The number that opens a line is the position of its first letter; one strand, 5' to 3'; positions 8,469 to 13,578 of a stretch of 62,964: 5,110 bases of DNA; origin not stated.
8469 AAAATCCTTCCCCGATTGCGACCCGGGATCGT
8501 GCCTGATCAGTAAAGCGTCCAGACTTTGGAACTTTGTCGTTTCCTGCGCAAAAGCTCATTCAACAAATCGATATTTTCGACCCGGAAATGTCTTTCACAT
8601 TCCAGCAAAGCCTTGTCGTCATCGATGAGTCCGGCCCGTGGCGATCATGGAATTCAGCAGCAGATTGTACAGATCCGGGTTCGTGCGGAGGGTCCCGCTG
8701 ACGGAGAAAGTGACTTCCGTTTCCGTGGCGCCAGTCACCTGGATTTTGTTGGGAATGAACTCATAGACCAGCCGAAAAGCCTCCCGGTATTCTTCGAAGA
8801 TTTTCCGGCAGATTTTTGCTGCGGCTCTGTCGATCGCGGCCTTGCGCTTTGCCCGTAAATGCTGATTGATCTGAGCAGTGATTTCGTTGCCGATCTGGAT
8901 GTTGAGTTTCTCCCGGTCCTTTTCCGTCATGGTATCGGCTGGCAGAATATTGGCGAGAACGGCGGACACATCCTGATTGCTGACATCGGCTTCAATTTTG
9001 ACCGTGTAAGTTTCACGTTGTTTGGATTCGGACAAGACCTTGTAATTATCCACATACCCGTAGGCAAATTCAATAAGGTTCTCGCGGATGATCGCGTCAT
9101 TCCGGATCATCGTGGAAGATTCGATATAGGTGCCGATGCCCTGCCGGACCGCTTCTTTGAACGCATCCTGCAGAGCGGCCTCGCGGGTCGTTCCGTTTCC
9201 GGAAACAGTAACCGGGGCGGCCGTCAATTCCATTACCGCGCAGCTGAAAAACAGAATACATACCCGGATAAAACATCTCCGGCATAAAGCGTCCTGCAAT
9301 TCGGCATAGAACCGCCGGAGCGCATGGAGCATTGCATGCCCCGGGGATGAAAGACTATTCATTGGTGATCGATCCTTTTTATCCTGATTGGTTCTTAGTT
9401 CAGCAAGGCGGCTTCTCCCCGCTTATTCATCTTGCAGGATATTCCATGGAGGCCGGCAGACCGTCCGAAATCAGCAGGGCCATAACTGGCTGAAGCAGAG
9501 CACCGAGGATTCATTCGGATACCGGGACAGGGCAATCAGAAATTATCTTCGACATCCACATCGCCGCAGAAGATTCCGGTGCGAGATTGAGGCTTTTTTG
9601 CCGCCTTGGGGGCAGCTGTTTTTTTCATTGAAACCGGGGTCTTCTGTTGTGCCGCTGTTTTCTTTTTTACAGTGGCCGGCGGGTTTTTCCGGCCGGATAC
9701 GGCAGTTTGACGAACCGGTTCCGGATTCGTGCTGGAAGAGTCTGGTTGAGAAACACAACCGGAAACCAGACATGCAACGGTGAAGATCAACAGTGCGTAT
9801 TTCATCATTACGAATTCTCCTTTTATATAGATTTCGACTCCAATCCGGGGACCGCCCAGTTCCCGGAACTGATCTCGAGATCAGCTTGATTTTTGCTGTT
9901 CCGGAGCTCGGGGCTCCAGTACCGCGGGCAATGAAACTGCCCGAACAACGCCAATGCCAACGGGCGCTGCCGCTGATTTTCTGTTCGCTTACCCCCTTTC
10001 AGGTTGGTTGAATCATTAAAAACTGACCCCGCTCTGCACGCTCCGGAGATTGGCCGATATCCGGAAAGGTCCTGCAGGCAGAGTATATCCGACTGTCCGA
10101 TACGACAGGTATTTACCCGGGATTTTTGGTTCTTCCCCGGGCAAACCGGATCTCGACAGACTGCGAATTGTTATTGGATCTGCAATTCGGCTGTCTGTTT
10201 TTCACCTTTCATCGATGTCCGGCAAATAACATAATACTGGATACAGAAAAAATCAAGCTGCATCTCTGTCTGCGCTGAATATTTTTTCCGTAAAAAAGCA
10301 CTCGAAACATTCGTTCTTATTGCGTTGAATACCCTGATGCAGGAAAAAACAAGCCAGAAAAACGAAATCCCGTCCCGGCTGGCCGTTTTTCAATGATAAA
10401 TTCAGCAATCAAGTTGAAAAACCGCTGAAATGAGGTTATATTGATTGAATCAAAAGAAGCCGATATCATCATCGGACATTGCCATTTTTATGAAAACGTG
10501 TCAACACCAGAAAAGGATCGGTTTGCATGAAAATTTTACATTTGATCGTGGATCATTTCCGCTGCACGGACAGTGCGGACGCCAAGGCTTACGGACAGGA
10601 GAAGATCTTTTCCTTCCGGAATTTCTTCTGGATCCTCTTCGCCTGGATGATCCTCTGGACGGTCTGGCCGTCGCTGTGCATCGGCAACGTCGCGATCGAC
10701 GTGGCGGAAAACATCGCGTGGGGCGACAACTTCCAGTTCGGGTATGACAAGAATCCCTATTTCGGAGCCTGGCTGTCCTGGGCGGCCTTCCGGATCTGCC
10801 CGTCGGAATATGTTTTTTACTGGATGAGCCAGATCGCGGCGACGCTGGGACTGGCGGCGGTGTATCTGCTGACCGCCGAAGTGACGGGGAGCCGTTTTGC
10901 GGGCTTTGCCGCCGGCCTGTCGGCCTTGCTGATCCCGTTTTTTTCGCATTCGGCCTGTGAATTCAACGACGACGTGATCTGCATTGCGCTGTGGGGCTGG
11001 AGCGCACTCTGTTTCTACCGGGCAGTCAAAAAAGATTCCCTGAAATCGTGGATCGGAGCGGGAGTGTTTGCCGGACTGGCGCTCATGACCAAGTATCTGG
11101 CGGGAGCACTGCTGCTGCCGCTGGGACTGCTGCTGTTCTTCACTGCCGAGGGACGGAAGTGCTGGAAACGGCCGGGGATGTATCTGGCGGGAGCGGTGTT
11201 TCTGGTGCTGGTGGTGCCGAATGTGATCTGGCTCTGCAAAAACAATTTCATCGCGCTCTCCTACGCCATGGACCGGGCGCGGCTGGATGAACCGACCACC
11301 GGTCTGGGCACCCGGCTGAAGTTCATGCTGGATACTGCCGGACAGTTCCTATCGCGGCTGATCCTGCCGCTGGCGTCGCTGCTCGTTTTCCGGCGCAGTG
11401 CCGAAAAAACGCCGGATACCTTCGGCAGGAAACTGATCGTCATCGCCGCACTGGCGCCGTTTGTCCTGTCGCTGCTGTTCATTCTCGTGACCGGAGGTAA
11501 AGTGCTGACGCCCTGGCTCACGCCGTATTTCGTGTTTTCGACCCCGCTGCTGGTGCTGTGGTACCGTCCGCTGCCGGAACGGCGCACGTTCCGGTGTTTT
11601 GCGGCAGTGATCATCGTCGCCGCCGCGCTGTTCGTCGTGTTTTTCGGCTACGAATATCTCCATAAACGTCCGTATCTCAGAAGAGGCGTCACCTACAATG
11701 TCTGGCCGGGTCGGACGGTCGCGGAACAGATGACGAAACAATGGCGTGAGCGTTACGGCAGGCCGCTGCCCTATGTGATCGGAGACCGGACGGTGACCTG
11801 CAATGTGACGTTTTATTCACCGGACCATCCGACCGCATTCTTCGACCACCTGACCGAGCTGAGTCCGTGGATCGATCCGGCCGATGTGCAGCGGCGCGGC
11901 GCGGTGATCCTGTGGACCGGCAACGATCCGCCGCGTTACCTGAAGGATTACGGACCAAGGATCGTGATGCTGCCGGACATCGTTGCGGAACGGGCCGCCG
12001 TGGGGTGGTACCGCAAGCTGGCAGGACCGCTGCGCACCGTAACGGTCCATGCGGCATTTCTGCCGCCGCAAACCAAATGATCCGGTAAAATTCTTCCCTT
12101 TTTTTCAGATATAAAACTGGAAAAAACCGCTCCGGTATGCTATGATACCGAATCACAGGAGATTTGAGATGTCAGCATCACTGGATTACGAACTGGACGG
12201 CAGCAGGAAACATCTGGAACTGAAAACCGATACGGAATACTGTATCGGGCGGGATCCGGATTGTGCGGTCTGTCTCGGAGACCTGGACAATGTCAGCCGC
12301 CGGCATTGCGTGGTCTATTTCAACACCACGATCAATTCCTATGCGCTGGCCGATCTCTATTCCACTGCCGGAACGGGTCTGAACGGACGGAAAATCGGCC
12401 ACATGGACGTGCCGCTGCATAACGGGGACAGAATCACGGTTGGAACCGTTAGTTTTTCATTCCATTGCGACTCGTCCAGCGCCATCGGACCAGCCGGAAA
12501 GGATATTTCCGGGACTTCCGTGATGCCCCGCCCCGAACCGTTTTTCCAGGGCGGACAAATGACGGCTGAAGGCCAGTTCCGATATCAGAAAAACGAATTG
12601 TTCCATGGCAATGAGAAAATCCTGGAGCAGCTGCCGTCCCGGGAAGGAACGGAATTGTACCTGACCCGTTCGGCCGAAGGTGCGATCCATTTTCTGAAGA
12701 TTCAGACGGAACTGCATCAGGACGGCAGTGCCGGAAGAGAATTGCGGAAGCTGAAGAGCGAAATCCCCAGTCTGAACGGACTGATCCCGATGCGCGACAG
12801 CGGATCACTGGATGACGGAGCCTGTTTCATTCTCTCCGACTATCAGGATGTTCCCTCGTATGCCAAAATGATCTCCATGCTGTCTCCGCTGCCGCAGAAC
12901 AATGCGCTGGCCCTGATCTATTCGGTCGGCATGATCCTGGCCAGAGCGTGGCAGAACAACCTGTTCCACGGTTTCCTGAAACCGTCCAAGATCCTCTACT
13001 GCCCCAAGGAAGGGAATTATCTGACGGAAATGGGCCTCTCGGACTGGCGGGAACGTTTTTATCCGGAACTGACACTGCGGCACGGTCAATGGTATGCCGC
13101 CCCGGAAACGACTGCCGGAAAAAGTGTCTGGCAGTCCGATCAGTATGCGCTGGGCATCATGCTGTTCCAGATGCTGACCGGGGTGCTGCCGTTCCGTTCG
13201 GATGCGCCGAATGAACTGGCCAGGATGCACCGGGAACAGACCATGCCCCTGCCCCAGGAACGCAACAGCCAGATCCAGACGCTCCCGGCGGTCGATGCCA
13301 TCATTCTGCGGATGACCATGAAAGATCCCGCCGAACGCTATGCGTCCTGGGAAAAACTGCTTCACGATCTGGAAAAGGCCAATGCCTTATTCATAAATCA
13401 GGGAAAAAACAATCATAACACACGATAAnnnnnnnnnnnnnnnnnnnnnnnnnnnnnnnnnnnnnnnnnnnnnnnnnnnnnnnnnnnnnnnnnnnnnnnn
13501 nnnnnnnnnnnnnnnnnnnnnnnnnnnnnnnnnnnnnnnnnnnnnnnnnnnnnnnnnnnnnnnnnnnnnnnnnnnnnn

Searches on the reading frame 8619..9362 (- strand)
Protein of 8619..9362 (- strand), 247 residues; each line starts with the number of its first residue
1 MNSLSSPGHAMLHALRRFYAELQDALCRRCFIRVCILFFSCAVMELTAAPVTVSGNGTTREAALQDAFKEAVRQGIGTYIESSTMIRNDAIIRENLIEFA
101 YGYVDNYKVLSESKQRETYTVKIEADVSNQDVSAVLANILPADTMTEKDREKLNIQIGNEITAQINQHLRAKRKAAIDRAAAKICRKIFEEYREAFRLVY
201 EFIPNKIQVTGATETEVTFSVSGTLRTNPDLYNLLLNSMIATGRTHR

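Call 70: search_protein_families(library=pfam, proteins=[window:8619-9362:-], max_evalue=0.001)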
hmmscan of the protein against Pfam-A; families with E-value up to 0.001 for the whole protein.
window:8619-9362:- (247 aa): 1 family
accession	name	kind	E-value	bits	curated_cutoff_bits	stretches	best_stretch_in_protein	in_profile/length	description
PF16548.10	FlgT_N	-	6.6e-07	30.2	28.8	1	49-128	9-86/87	Flagellar assembly protein T, N-terminal domain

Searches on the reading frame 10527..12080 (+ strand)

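Call 70: search_protein_families(library=pfam, proteins=[window:10527-12080:+], max_evalue=0.001)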
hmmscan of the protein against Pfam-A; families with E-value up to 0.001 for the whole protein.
window:10527-12080:+ (517 aa): 1 family
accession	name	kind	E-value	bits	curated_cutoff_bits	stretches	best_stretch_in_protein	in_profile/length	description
PF13231.12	PMT_2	-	2.6e-29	102.9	26.1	1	76-235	2-160/160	Dolichyl-phosphate-mannose-protein mannosyltransferase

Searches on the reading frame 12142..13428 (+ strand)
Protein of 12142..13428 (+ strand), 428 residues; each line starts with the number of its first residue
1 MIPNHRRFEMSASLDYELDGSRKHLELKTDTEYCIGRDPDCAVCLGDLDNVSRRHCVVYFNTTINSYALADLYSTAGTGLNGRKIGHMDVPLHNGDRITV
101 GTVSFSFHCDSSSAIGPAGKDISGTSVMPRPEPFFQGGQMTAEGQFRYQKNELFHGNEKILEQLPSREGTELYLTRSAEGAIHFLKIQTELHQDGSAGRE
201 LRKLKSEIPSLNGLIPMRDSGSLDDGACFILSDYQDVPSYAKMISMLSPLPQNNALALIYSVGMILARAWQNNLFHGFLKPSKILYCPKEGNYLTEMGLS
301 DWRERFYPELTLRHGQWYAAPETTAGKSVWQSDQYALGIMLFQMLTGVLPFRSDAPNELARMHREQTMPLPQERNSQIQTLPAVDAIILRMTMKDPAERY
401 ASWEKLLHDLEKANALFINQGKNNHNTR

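Call 70: search_protein_families(library=pfam, proteins=[window:12142-13428:+], max_evalue=0.001)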
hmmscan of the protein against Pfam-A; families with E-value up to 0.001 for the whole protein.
window:12142-13428:+ (428 aa): 3 families
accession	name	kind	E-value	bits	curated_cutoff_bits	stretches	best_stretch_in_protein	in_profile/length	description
PF00498.31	FHA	-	1.2e-17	64.5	20.7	1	33-101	1-67/67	FHA domain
PF16697.10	Yop-YscD_cpl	-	4.2e-12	46.6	33.2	1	25-108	12-91/94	Inner membrane component of T3SS, cytoplasmic domain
PF00069.31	Pkinase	-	7.6e-12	45.6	31.7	1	226-407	71-258/263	Protein kinase domain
